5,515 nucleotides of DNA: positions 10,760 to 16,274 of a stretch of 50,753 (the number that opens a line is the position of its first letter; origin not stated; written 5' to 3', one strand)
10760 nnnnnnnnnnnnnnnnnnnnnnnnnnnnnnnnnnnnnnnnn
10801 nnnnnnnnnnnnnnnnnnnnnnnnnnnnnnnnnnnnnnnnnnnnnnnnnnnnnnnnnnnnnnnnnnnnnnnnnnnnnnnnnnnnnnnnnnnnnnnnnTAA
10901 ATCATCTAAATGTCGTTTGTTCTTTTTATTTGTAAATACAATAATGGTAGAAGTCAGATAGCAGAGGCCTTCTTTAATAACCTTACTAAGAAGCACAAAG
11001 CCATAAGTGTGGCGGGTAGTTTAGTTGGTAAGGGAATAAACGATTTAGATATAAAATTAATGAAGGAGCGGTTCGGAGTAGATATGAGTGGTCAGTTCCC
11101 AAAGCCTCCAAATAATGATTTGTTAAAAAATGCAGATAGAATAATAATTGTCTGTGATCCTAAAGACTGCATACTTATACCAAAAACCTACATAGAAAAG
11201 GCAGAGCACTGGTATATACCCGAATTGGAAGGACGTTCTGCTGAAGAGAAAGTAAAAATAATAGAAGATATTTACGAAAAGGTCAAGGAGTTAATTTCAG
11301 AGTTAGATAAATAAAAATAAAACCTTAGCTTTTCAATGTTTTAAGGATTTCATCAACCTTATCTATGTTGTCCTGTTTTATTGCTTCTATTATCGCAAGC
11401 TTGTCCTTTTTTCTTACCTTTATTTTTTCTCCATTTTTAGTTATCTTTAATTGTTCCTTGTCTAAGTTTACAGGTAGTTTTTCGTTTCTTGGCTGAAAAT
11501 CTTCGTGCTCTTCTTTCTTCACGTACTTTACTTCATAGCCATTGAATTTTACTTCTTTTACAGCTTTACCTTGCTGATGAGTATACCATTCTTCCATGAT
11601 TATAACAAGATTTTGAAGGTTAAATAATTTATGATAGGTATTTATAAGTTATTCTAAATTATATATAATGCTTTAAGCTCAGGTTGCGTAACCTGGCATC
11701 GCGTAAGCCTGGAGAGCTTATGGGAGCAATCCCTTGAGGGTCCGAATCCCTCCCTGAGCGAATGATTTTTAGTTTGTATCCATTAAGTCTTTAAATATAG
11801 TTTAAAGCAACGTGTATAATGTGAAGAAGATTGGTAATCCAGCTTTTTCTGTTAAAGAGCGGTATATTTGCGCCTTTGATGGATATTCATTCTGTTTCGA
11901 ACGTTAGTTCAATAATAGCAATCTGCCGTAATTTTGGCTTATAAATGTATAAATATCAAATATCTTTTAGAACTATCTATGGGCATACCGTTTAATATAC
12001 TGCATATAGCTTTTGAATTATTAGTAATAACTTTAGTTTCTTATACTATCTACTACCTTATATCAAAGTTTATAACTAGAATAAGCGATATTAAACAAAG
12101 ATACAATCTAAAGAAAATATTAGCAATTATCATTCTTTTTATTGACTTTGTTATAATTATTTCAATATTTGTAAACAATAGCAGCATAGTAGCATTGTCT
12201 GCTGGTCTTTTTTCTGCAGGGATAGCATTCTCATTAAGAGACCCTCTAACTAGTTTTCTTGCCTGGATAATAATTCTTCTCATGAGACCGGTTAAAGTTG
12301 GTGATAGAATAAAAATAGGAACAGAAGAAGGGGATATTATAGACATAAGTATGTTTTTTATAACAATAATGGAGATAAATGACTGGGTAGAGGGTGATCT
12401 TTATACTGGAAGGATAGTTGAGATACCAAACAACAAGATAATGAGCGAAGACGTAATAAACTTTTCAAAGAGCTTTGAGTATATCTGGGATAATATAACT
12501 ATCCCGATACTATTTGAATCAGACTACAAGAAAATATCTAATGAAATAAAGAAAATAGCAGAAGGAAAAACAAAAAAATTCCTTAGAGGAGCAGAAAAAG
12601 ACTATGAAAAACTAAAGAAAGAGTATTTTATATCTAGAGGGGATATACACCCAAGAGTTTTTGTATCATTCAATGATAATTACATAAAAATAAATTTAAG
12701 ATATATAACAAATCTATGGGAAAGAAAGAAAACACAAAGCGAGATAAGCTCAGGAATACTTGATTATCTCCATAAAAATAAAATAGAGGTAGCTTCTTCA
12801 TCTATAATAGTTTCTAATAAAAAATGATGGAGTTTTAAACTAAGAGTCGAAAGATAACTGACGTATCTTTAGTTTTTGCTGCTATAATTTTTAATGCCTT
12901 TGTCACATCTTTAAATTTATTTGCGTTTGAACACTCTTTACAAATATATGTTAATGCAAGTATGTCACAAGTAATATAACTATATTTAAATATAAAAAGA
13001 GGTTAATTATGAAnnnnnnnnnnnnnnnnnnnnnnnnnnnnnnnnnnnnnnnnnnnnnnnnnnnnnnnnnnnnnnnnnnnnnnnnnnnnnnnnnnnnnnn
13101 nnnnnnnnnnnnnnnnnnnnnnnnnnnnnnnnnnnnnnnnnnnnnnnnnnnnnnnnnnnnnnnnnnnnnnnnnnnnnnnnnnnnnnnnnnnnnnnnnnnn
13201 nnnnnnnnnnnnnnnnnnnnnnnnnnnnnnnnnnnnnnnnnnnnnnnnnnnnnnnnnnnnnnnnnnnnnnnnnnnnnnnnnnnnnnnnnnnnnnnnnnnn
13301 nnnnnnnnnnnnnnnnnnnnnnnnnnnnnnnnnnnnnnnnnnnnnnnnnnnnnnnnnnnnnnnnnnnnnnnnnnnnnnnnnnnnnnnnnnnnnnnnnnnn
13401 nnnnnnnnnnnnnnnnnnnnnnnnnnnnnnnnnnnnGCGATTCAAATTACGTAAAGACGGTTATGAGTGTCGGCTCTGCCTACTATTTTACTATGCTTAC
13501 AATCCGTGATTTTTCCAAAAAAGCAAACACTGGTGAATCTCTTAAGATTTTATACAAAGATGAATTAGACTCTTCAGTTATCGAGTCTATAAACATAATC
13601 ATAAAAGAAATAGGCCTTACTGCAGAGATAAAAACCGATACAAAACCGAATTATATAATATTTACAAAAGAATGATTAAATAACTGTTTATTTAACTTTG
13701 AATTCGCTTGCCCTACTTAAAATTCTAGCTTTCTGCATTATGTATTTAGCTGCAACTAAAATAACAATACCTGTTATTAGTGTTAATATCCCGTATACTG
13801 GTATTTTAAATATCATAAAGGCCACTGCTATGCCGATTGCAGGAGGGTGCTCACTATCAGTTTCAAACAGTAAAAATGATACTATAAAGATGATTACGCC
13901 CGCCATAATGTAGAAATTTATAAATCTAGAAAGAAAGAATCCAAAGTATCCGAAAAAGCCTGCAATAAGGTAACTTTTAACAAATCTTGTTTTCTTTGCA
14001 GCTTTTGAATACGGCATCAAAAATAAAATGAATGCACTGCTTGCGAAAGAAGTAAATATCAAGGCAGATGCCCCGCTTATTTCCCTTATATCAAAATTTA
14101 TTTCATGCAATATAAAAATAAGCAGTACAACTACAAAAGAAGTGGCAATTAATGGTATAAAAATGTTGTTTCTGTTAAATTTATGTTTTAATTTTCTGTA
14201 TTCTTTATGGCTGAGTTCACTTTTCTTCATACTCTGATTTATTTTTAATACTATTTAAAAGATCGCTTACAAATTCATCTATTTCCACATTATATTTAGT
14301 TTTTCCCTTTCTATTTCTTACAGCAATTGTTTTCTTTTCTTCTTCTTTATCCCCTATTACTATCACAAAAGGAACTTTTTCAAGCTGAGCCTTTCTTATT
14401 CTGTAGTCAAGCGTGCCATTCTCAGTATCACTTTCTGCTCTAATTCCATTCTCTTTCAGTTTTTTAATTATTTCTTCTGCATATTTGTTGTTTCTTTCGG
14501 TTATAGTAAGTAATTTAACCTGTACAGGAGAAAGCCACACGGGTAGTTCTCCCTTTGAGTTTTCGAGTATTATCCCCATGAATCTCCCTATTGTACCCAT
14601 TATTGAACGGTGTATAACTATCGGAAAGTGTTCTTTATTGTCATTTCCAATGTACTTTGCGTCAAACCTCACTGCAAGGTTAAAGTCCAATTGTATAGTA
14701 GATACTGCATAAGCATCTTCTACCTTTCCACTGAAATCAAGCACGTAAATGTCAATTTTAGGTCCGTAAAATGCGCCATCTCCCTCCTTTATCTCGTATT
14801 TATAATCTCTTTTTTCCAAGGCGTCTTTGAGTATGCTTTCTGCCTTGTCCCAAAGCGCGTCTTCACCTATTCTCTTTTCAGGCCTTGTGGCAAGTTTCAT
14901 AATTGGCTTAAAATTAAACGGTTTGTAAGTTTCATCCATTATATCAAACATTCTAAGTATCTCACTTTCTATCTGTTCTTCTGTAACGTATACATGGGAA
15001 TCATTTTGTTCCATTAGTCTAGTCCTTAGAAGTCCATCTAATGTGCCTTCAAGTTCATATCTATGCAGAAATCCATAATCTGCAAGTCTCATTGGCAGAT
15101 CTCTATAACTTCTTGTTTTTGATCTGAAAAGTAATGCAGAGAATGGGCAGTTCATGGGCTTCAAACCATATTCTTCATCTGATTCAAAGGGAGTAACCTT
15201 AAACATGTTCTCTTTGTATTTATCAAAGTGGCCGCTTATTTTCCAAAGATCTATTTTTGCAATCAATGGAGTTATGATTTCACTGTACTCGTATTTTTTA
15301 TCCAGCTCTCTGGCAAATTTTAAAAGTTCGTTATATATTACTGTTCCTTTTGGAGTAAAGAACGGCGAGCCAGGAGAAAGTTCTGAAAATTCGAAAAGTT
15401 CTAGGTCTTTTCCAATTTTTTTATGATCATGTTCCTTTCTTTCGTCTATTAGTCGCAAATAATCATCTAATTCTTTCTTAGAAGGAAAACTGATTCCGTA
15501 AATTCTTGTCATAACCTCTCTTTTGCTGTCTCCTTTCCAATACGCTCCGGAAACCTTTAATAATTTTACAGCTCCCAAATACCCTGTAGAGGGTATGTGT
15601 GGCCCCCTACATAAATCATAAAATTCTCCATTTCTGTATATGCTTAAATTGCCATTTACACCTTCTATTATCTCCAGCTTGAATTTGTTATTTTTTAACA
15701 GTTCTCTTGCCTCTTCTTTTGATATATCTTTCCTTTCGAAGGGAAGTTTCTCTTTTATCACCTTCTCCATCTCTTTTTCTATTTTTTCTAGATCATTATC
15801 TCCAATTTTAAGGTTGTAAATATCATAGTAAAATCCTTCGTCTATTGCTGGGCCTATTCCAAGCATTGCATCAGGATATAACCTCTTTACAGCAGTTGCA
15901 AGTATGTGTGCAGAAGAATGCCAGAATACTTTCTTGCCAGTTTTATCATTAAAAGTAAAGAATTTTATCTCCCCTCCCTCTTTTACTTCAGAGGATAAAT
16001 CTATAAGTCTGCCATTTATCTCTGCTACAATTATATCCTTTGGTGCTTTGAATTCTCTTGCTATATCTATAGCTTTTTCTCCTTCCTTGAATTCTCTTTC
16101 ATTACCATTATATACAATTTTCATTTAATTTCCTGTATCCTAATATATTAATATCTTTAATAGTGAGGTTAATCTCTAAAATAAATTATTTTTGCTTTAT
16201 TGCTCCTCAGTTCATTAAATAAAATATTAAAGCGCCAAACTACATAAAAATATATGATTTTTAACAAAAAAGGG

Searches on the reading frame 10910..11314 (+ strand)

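Call 86: search_protein_families(library=pfam, proteins=[window:10910-11314:+], max_evalue=0.001)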
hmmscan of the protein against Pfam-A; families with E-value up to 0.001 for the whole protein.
window:10910-11314:+ (134 aa): 1 family
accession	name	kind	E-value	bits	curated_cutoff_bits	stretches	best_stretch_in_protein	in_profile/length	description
PF01451.26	LMWPc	-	3.4e-12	47.2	23.2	1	4-127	1-142/144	Low molecular weight phosphotyrosine protein phosphatase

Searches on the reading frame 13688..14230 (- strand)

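Call 86: search_protein_families(library=pfam, proteins=[window:13688-14230:-], max_evalue=0.001)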
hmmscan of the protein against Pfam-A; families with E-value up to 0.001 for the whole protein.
window:13688-14230:- (180 aa): 2 families
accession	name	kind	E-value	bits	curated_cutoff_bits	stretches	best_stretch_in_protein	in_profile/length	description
PF04982.19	TM_HPP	-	1.3e-09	38.2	27.2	1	28-168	13-150/157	HPP, transmembrane region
PF16083.10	Phage_holin_3_3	-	0.0001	22.8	28.4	0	9-57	18-65/78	LydA holin phage, holin superfamily III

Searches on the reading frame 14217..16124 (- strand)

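Call 86: search_protein_families(library=pfam, proteins=[window:14217-16124:-], max_evalue=0.001)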
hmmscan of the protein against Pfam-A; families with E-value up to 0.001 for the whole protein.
window:14217-16124:- (635 aa): 4 families
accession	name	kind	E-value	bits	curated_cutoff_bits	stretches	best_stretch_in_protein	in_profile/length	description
PF00587.30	tRNA-synt_2b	-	5.8e-37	127.9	29.3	1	314-522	6-178/179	tRNA synthetase class II core domain (G, H, P, S and T)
PF03129.25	HGTP_anticodon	-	6.9e-22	77.9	21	1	535-622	1-91/94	Anticodon binding domain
PF07973.19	tRNA_SAD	-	9e-15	54.8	24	1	161-209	2-44/44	Threonyl and Alanyl tRNA synthetase second additional domain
PF12745.12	HGTP_anticodon2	-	2.4e-05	24.5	24.4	1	550-631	23-109/261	Anticodon binding domain of tRNAs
